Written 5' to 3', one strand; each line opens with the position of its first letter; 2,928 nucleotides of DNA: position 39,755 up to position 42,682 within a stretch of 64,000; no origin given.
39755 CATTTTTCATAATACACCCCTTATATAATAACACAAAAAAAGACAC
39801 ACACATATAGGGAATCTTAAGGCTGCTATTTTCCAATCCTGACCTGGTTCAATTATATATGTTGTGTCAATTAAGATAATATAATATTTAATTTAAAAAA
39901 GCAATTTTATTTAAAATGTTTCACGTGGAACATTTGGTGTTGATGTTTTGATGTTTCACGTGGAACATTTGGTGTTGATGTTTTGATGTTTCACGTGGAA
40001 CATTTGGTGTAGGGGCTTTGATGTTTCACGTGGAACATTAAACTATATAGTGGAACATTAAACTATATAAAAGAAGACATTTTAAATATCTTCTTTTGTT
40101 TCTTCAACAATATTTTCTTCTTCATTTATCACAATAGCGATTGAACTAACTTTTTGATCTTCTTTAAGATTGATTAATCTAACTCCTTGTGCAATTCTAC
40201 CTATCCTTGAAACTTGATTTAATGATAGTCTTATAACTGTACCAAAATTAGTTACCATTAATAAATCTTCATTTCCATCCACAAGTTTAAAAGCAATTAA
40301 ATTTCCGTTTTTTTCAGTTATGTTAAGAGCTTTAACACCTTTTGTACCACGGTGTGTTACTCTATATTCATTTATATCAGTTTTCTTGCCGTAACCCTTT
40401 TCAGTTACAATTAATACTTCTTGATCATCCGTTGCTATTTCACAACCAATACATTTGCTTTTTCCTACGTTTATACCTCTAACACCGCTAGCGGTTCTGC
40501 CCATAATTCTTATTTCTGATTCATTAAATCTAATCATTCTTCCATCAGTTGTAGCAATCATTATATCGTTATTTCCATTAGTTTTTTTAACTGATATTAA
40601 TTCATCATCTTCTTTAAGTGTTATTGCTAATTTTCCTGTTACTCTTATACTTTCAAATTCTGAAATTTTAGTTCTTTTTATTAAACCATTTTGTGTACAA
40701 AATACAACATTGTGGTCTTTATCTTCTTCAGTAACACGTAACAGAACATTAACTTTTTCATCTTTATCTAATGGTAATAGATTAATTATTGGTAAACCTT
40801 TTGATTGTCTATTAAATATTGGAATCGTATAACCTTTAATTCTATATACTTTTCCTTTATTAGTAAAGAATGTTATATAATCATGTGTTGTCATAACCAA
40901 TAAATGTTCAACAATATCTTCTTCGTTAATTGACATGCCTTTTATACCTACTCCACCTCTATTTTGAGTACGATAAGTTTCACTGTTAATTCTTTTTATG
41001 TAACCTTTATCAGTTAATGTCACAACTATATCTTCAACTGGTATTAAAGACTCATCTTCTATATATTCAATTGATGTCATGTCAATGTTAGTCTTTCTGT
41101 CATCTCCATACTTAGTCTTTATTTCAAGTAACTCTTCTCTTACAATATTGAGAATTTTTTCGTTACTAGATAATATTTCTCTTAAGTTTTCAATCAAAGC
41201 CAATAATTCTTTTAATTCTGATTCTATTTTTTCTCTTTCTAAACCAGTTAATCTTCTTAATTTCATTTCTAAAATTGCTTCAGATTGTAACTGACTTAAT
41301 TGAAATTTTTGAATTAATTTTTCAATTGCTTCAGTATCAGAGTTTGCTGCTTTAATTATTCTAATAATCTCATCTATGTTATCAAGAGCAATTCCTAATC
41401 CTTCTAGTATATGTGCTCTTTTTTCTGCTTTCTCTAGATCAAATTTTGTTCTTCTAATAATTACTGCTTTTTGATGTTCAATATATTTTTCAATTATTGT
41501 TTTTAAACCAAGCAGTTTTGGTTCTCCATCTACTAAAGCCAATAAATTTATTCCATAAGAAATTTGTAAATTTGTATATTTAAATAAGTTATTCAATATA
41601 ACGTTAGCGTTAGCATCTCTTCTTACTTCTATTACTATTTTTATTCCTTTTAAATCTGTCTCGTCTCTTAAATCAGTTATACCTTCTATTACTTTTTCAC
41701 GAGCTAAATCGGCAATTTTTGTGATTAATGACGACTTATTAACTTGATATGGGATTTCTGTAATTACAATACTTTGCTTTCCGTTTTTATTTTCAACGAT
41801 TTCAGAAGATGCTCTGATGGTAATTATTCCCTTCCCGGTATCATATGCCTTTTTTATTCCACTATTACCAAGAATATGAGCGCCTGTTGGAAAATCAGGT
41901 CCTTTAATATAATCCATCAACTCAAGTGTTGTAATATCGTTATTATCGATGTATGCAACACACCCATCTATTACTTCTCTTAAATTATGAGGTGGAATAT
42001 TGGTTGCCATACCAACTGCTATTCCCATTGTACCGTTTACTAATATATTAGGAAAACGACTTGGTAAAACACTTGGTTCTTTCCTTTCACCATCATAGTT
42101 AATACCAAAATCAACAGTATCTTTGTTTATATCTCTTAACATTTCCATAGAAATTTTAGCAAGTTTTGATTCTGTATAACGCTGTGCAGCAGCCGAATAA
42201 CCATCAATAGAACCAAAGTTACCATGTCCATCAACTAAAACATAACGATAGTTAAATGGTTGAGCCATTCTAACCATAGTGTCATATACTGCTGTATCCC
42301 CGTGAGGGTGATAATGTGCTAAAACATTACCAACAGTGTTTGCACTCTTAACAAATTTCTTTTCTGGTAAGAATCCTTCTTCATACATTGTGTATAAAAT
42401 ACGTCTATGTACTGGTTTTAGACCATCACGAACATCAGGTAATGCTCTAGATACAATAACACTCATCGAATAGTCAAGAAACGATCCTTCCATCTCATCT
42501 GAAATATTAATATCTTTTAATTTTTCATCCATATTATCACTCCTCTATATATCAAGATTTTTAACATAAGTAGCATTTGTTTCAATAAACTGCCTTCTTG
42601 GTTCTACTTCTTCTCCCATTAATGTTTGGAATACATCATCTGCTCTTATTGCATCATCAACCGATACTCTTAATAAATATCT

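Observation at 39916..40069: Four perfect parS sites arranged as a 35-bp tandem array downstream of gyrA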

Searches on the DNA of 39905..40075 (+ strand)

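Call 48: search_dna_similar(query=window:39905-40075:+, collection=plasmids, mode=distant, max_evalue=0.001, max_rows=20)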
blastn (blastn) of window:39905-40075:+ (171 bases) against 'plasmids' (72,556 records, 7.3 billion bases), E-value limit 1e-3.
Records with a match: 1; places in all: 1; records where one place covers at least 80% of the query: 0.
Best place of each record, by identity: 90-95% 1.
By first word of the organism name: Parabacteroides 1.
By predicted mobility (MOB-suite, as given by PLSDB): non-mobilizable 1.
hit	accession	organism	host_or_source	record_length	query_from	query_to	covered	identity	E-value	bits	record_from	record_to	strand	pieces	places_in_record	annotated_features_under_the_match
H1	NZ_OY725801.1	Parabacteroides distasonis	-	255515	6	37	19%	93.8%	1e-3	50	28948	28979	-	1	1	none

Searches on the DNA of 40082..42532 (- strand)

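Call 58: search_rna_families(sources=[L072, L104, L129, L132, L254, L031, L081, L130], threshold=gathering)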
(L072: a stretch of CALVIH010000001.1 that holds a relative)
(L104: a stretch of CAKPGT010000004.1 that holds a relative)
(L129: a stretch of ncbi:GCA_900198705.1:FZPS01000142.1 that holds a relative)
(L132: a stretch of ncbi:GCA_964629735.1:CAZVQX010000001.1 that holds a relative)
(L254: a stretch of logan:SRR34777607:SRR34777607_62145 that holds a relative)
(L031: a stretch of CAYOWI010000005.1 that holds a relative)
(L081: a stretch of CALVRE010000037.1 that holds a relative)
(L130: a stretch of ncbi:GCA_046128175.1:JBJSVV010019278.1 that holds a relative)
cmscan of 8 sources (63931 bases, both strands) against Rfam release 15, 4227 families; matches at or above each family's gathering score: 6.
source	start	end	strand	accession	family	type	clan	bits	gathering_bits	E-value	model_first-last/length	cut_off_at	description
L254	653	750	+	RF00169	Bacteria_small_SRP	Gene;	CL00003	60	40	1.1e-10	1-97/97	no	Bacterial small signal recognition particle RNA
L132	7997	8088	+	RF00169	Bacteria_small_SRP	Gene;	CL00003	59.3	40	1.7e-10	1-97/97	no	Bacterial small signal recognition particle RNA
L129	7795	7891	+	RF00169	Bacteria_small_SRP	Gene;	CL00003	57.9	40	4.1e-10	1-97/97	no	Bacterial small signal recognition particle RNA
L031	337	434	+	RF00169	Bacteria_small_SRP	Gene;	CL00003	57.9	40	4.1e-10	1-97/97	no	Bacterial small signal recognition particle RNA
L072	5977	6070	+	RF00169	Bacteria_small_SRP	Gene;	CL00003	53.2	40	8.7e-09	1-97/97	no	Bacterial small signal recognition particle RNA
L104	2451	2536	+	RF00169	Bacteria_small_SRP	Gene;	CL00003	46.5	40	6.7e-07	1-97/97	no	Bacterial small signal recognition particle RNA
